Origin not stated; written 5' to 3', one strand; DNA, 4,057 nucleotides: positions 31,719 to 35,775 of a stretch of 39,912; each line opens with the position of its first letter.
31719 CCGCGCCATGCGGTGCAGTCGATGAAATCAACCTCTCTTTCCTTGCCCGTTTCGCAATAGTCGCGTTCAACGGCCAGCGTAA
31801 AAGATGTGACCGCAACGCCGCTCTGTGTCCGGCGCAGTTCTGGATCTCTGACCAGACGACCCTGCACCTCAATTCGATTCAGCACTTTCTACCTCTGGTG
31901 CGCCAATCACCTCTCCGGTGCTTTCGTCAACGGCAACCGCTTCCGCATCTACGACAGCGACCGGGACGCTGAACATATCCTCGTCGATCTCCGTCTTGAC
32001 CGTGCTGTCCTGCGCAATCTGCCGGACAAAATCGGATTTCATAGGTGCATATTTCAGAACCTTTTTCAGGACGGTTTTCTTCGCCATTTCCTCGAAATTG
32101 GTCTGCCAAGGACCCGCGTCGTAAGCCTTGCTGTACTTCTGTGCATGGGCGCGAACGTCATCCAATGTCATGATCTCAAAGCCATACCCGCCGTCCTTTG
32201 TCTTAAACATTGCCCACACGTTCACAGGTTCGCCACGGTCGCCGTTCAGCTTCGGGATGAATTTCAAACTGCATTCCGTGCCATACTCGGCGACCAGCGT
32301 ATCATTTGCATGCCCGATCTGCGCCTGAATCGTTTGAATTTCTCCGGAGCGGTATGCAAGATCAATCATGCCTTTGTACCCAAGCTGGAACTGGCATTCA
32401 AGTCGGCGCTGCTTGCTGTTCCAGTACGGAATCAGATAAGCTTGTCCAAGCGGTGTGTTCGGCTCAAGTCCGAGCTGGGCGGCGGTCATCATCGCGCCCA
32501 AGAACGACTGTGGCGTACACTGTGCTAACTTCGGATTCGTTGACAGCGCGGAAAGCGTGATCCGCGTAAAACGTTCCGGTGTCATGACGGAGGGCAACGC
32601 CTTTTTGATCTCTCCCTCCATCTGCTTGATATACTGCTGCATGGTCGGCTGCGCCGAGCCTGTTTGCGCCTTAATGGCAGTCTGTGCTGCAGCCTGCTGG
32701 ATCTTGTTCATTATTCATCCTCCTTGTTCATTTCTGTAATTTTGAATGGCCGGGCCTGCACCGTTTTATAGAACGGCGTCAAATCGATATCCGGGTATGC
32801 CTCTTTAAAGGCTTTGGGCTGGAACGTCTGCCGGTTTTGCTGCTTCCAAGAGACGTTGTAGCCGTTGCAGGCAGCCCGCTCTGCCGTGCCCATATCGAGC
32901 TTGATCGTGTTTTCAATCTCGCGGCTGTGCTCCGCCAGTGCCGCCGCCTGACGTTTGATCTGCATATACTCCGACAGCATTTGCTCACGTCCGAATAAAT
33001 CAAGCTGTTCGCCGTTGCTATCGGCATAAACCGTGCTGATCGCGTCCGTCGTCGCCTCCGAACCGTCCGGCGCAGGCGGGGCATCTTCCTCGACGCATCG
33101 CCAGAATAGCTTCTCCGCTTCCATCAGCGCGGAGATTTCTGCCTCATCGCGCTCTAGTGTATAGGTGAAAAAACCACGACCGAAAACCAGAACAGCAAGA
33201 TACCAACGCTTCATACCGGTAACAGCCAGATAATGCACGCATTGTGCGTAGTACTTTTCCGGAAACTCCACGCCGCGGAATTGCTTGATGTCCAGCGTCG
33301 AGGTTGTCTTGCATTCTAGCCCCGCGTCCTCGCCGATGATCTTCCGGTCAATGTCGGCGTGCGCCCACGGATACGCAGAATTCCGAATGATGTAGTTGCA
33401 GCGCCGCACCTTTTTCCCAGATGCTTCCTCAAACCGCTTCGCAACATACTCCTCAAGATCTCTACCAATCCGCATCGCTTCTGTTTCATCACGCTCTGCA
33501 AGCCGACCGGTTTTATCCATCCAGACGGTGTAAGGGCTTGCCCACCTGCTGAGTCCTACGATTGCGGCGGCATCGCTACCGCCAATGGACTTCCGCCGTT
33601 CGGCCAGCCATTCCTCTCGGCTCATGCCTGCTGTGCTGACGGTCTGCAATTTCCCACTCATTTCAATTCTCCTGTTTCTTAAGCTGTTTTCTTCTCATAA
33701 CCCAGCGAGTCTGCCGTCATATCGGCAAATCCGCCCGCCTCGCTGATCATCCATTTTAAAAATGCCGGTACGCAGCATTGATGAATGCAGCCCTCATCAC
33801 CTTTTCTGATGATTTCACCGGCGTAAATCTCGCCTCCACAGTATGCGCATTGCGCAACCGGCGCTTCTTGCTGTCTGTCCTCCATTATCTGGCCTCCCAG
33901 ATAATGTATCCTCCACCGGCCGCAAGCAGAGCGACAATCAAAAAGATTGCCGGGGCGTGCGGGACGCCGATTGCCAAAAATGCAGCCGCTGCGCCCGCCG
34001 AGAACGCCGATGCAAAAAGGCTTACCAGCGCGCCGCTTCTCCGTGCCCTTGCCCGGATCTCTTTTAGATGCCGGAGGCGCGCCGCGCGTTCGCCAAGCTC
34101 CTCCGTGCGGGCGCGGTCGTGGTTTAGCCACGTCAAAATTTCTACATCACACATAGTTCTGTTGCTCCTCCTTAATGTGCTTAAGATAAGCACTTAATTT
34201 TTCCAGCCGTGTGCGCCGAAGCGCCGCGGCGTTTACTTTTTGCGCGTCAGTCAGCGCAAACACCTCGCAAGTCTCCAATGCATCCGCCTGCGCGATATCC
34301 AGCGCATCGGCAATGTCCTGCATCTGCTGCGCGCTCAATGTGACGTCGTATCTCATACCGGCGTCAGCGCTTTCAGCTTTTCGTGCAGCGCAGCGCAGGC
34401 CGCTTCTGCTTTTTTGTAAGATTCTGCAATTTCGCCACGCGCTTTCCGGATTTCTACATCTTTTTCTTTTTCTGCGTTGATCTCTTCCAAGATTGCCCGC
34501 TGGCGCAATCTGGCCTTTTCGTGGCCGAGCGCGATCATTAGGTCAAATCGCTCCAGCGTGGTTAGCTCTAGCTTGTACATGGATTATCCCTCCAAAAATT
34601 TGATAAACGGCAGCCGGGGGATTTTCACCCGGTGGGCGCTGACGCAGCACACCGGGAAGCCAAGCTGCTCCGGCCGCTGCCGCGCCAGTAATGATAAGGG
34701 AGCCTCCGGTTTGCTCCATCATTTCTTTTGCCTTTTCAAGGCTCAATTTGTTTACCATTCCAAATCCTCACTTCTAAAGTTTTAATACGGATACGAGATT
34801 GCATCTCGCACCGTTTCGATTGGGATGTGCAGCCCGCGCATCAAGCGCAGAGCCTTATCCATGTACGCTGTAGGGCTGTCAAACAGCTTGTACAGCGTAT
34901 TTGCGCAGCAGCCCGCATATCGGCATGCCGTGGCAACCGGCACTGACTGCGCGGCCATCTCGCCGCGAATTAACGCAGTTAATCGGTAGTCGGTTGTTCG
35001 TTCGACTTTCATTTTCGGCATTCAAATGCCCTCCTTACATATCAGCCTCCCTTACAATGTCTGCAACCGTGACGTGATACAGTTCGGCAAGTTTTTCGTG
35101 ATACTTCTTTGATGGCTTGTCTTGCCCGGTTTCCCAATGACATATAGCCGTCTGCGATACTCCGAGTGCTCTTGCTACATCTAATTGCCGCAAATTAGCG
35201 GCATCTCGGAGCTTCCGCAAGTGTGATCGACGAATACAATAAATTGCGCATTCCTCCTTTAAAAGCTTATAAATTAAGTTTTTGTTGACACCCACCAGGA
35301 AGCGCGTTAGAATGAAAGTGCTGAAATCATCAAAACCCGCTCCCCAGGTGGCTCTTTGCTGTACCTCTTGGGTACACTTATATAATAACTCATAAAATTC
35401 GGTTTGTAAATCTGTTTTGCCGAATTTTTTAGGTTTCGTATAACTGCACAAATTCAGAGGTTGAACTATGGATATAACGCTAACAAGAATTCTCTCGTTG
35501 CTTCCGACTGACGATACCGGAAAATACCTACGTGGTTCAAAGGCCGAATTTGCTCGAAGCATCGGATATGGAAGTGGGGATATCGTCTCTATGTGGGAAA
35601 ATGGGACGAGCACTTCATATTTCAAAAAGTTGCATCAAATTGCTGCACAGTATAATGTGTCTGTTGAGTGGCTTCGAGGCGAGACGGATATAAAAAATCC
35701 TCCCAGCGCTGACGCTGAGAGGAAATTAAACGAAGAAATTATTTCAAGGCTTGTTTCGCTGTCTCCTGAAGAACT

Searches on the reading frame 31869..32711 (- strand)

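Call 47: search_protein_families(library=phrogs, proteins=[window:31869-32711:-], max_evalue=0.00001)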
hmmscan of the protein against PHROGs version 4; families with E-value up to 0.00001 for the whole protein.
window:31869-32711:- (280 aa): 3 families
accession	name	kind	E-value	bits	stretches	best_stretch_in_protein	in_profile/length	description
phrog_148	-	DNA, RNA and nucleotide metabolism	5.1e-88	297.2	1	5-270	13-263/387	RecT-like ssDNA annealing protein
phrog_34786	-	unknown function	5.8e-32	111.2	1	27-111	34-116/116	-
phrog_19737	-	unknown function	9.8e-14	52.5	1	35-124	21-106/108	-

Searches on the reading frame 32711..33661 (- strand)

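Call 47: search_protein_families(library=phrogs, proteins=[window:32711-33661:-], max_evalue=0.00001)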
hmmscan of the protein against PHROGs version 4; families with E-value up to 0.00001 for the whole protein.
window:32711-33661:- (316 aa): 2 families
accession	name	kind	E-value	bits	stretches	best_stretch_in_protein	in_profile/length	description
phrog_434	-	DNA, RNA and nucleotide metabolism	2.3e-98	330.8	1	5-315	47-368/372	RecE-like recombination exonuclease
phrog_149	-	DNA, RNA and nucleotide metabolism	2.5e-11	43.7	1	15-280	601-878/1242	exonuclease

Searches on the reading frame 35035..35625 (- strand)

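Call 46: search_protein_families(library=pfam, proteins=[window:35035-35625:-], max_evalue=0.001)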
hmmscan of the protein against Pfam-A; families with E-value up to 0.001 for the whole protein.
window:35035-35625:- (196 aa): 3 families
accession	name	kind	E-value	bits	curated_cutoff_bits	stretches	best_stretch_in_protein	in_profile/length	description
PF13560.12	HTH_31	-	5.4e-11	43.1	27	1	135-189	5-60/64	Helix-turn-helix domain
PF01381.28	HTH_3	-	6.7e-11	42.5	23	1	136-189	1-54/55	Helix-turn-helix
PF12844.13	HTH_19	-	0.00014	22.2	30.2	1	136-185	4-53/64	Helix-turn-helix domain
